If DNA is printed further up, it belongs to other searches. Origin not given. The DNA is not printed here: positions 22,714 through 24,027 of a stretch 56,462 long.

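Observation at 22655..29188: A 6.5-kb opposite-strand island of ICE/plasmid-type genes splits the head module from the neck/tail module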

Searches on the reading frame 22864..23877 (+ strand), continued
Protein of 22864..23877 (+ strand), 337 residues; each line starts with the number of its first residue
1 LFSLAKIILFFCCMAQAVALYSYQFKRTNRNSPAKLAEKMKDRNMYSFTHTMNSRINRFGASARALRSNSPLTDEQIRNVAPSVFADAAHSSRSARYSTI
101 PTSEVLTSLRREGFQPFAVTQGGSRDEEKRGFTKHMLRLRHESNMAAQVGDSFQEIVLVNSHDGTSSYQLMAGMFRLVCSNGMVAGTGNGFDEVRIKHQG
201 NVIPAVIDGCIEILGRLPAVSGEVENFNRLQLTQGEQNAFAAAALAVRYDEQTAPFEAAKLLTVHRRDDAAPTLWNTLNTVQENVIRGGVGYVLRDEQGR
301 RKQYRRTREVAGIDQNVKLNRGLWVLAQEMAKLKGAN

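Call 88: fold_search(model_id=the predicted structure, library=pdb)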
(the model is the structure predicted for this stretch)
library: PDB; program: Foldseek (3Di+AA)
matches with E <= 10: 167; with E <= 0.001: 0
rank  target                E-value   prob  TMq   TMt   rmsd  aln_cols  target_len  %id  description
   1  7pdz_F                3.5e-01  0.13  0.20  0.21   9.2       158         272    9  Structure of capping protein bound to the barbed end of a cytoplasmic actin filament (released 2021-09-01)
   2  5cl2_B                4.2e-01  0.44  0.25  0.29   6.8       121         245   15  Crystal structure of Spo0M, sporulation control protein, from Bacillus subtilis. (released 2015-12-16)
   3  5lp2_A                4.7e-01  0.03  0.13  0.12  21.4       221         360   10  Adhesin domain of the type 1 HopQ of Helicobacter pylori strain G27 (released 2016-10-12)
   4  6zhi_B                4.7e-01  0.02  0.11  0.13  17.9       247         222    9  Structure of the Plasmodium falciparum Hsp70-x substrate binding domain in complex with hydrophobic peptide (released 2020-09-09)
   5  6zhi_A                5.7e-01  0.02  0.11  0.14  18.1       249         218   10  Structure of the Plasmodium falciparum Hsp70-x substrate binding domain in complex with hydrophobic peptide (released 2020-09-09)
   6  3dqg_D                6.4e-01  0.03  0.10  0.17  16.1       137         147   11  Peptide-binding domain of heat shock 70 kDa protein F, mitochondrial precursor, from Caenorhabditis elegans. (released 2008-07-22)
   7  2wmz_A                6.4e-01  0.02  0.07  0.05  39.3       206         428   11  Structure of a mutated TolC (released 2011-01-26)
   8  4v1o_W                7.2e-01  0.09  0.16  0.13   8.3       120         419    8  Architecture of the RNA polymerase II-Mediator core transcription initiation complex (released 2015-02-04)
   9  4nch_A                7.6e-01  0.03  0.11  0.11  16.6       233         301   10  Crystal Structure of Pyrococcus furiosis Rad50 L802W mutation (released 2014-03-05)
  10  3dpo_A                7.6e-01  0.02  0.10  0.13  17.1       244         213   10  Crystal structure of the substrate binding domain of E. coli DnaK in complex with a short pyrrhocoricin-derived inhibi (released 2009-03-10)
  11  8rjw_C                7.6e-01  0.01  0.09  0.13  17.2       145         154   12  Human RAD52 open ring - ssDNA complex (released 2024-04-24)
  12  4r5j_D                8.5e-01  0.02  0.12  0.14  17.6       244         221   10  Crystal structure of the DnaK C-terminus (Dnak-SBD-A) (released 2014-09-10)
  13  6zhi_C                8.5e-01  0.02  0.11  0.13  17.3       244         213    9  Structure of the Plasmodium falciparum Hsp70-x substrate binding domain in complex with hydrophobic peptide (released 2020-09-09)
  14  8rjw_E                8.5e-01  0.02  0.09  0.12  16.5       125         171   13  Human RAD52 open ring - ssDNA complex (released 2024-04-24)
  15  9a5j_A                9.0e-01  0.02  0.11  0.07  18.2       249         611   10  Integrative model of DNAK-GUDB by crosslinking MS and deep learning (released 2024-09-18)
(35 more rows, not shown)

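Call 91: fold_search(model_id=the predicted structure, library=viral)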
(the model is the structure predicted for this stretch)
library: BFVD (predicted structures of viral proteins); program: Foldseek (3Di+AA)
matches with E <= 10: 502; with E <= 0.001: 27
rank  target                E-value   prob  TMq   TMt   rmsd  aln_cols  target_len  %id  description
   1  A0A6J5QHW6            1.4e-23  1.00  0.79  0.84   3.3       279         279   28  DUF945 domain-containing protein [uncultured Caudovirales phage]
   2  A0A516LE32            1.1e-07  1.00  0.46  0.41   7.3       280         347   16  (no name in the UniProt tables at hand)
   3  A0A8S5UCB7            2.9e-07  1.00  0.53  0.51   6.2       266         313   13  Uncharacterized protein [Siphoviridae sp. ctgN495]
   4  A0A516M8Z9            5.5e-07  1.00  0.58  0.60   6.4       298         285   14  (no name in the UniProt tables at hand)
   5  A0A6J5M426            3.8e-06  1.00  0.48  0.54   7.0       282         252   15  DUF932 domain-containing protein [uncultured Caudovirales phage]
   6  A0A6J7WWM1            4.0e-06  1.00  0.52  0.63   7.1       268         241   14  DUF932 domain-containing protein [uncultured Caudovirales phage]
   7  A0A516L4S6            4.8e-06  1.00  0.51  0.36   4.4       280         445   14  (no name in the UniProt tables at hand)
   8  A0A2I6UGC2            1.5e-05  1.00  0.49  0.53   7.0       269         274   14  Uncharacterized protein [Salinibacter phage M8CC-19]
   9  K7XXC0                1.9e-05  1.00  0.51  0.43   7.3       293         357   11  (no name in the UniProt tables at hand)
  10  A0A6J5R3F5            3.5e-05  1.00  0.40  0.37   6.0       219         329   20  LGT_TIGR03299, phage/plasmid-like protein TIGR03299 [uncultured Caudovirales phage]
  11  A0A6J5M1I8            4.0e-05  1.00  0.49  0.46   6.6       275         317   13  LGT_TIGR03299, phage/plasmid-like protein TIGR03299 [uncultured Caudovirales phage]
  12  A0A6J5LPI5            4.7e-05  1.00  0.49  0.40   5.5       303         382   11  DUF932 domain-containing protein [uncultured Caudovirales phage]
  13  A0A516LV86            5.0e-05  1.00  0.50  0.49  13.3       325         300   16  (no name in the UniProt tables at hand)
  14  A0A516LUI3            5.6e-05  1.00  0.43  0.48   6.5       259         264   14  (no name in the UniProt tables at hand)
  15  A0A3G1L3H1            5.6e-05  1.00  0.25  0.27  13.3       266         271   16  Putative alpha/beta hydrolase [Synechococcus phage S-CBWM1]
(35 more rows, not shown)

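Call 95: search_protein_families(library=padloc, proteins=[window:22981-23877:+], max_evalue=0.01)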
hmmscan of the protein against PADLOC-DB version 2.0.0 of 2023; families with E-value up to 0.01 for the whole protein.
window:22981-23877:+ (298 aa): 0 families

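Call 104: find_related_loci(query=A4, collection=viral_contigs, flank=10000)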
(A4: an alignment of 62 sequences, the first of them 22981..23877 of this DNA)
Query A4 (298 aa) in viral_contigs; peptide patterns used: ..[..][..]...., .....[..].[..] (x = any residue, [..] = any of these).
337 stretches matched a pattern; 266 encode a relative of the query (tblastn E <= 1e-3); the best 80 are kept; 80 distinct loci.
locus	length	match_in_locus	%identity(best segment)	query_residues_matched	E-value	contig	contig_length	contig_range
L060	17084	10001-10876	69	6-297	1e-131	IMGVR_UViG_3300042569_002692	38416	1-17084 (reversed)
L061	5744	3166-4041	70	6-297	6e-129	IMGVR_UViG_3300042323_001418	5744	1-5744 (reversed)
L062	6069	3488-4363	70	6-297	8e-129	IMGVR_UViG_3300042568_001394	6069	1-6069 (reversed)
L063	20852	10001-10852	62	11-296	5e-112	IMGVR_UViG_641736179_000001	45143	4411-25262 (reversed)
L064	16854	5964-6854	60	7-296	1e-111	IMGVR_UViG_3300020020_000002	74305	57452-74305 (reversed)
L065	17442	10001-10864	60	11-297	1e-110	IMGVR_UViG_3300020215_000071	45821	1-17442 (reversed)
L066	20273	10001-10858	59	17-297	3e-108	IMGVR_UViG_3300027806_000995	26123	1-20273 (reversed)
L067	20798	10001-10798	60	29-296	2e-108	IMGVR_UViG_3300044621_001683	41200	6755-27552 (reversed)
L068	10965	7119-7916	60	29-296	2e-108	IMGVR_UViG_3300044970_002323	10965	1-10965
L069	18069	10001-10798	60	29-296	2e-108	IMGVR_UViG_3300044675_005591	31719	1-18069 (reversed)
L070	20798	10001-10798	60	29-296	2e-108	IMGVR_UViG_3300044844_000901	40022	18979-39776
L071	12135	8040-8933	56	3-295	1e-107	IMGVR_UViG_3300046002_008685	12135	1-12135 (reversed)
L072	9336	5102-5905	61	30-297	1e-107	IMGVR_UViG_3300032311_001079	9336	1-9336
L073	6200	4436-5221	59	36-297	2e-107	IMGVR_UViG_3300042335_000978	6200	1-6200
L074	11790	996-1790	62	33-297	2e-107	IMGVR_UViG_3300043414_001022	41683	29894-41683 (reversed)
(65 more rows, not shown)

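Call 106: search_dna_similar(query=window:22981-23877:+, collection=plasmids, mode=protein, max_rows=25, rows=spread, max_evalue=0.00001)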
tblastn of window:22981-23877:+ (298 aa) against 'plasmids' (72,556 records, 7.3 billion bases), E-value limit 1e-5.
The search stops at 5000 records and this limit was reached: more records match than are counted here, and every count below describes the 5000 best-scoring records only.
Records with a match: at least 5000; places in all: 5399; records where one place covers at least 80% of the query: 5000.
Best place of each record, by identity: <60% 5000.
By first word of the organism name: Klebsiella 2396; Escherichia 1694; Enterobacter 200; Pseudomonas 156; Serratia 91; Burkholderia 89; Citrobacter 84; Salmonella 79; Xanthomonas 49; Shigella 28; and 54 more.
By predicted mobility (MOB-suite, as given by PLSDB): conjugative 4356; non-mobilizable 330; mobilizable 314.
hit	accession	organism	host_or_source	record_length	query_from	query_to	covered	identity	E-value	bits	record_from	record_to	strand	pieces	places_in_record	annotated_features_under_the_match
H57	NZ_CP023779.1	Nocardia terpenica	Homo sapiens,cerebrospinal fluid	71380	23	296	92%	53.8%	2e-84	283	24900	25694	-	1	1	DUF932 domain-containing protein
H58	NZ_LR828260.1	Xanthomonas hortorum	Lactuca sp.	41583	18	294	93%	49.1%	9e-72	247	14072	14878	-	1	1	DUF932 domain-containing protein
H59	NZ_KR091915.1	Klebsiella pneumoniae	-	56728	23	297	92%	48.2%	1e-72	249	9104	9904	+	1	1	DUF932 domain-containing protein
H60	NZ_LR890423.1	Klebsiella pneumoniae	Homo sapiens,sputum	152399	18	296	94%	45.0%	9e-71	244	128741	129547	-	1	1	DUF932 domain-containing protein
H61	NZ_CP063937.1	Klebsiella pneumoniae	Human fecal samples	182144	18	296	94%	44.6%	2e-70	243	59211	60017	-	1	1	DUF932 domain-containing protein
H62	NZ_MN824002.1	Klebsiella pneumoniae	-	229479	18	296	94%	44.6%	2e-70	243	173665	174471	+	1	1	DUF932 domain-containing protein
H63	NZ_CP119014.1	Klebsiella pneumoniae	Homo sapiens,pure culture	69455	18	296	94%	44.6%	3e-70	243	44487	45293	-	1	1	DUF932 domain-containing protein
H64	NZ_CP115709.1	Klebsiella pneumoniae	-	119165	18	296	94%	44.6%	3e-70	243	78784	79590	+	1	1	DUF932 domain-containing protein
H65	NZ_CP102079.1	Klebsiella pneumoniae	Homo sapiens,blood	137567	18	296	94%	44.6%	3e-70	243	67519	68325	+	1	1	DUF932 domain-containing protein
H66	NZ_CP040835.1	Klebsiella pneumoniae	whole organism,sputum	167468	18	296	94%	44.6%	3e-70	243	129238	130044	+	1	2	DUF932 domain-containing protein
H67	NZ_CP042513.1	Serratia marcescens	Whole organism,Ensuite 7/8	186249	18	296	94%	44.6%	3e-70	242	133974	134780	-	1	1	DUF932 domain-containing protein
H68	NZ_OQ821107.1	Klebsiella pneumoniae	-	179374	18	296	94%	44.6%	3e-70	242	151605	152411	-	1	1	DUF932 domain-containing protein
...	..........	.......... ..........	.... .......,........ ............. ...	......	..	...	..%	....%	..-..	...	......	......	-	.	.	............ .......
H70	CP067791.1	Klebsiella pneumoniae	Homo sapiens,urine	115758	18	296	94%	44.6%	4e-70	242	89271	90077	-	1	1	DUF945 domain-containing protein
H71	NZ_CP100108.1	Klebsiella pneumoniae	Homo sapiens,sputum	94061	18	296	94%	44.3%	8e-70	241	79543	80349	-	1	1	DUF932 domain-containing protein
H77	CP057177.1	Escherichia coli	culture,Pooled pig faecal samples ...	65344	18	295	93%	42.7%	3e-67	234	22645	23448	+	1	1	DUF945 domain-containing protein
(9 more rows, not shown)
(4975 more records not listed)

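Call 107: get_annotated_region(hit=H77, flank=9000)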
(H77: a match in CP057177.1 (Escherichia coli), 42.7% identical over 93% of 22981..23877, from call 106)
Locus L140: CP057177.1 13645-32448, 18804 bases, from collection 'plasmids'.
description: Escherichia coli strain RHB34-C05 plasmid pRHB34-C05_2, complete sequence
organism: Escherichia coli (NCBI taxid 562)
taxonomy: Bacteria; Pseudomonadota; Gammaproteobacteria; Enterobacterales; Enterobacteriaceae; Escherichia; Escherichia coli
host: -; source: culture,Pooled pig faecal samples collected from floor of farm; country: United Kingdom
typing (MOB-suite, as given by PLSDB): conjugative; replicon IncFIA,IncFII; relaxase MOBF; mating-pair formation MPF_F
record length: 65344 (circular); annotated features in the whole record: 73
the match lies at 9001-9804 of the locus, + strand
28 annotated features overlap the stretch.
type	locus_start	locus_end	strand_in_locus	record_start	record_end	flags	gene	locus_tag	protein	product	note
CDS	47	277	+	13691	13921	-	-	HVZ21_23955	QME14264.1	hypothetical protein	-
CDS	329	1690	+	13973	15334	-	-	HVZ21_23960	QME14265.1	DUF3560 domain-containing protein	-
CDS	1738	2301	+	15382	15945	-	-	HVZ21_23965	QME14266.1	class I SAM-dependent methyltransferase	-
CDS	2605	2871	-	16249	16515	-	-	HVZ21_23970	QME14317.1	hypothetical protein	-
CDS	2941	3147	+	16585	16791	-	-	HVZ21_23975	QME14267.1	single-stranded DNA-binding protein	-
CDS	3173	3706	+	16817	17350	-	-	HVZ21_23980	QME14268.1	single-stranded DNA-binding protein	-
CDS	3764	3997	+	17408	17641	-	-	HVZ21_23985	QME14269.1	DUF905 domain-containing protein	-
CDS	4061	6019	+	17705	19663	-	-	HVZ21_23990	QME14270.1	ParB/RepB/Spo0J family partition protein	-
CDS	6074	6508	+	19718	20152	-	psiB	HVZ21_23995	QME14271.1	conjugation system SOS inhibitor PsiB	-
CDS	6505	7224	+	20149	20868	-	-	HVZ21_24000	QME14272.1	plasmid SOS inhibition protein A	-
CDS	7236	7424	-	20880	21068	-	-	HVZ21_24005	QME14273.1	protein sok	-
CDS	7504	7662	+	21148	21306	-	-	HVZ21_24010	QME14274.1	type I toxin-antitoxin system Hok family toxin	-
CDS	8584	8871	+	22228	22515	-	-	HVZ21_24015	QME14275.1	hypothetical protein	-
CDS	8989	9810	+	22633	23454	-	-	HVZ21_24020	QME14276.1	DUF945 domain-containing protein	-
CDS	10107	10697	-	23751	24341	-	-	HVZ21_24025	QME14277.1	transglycosylase SLT domain-containing protein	-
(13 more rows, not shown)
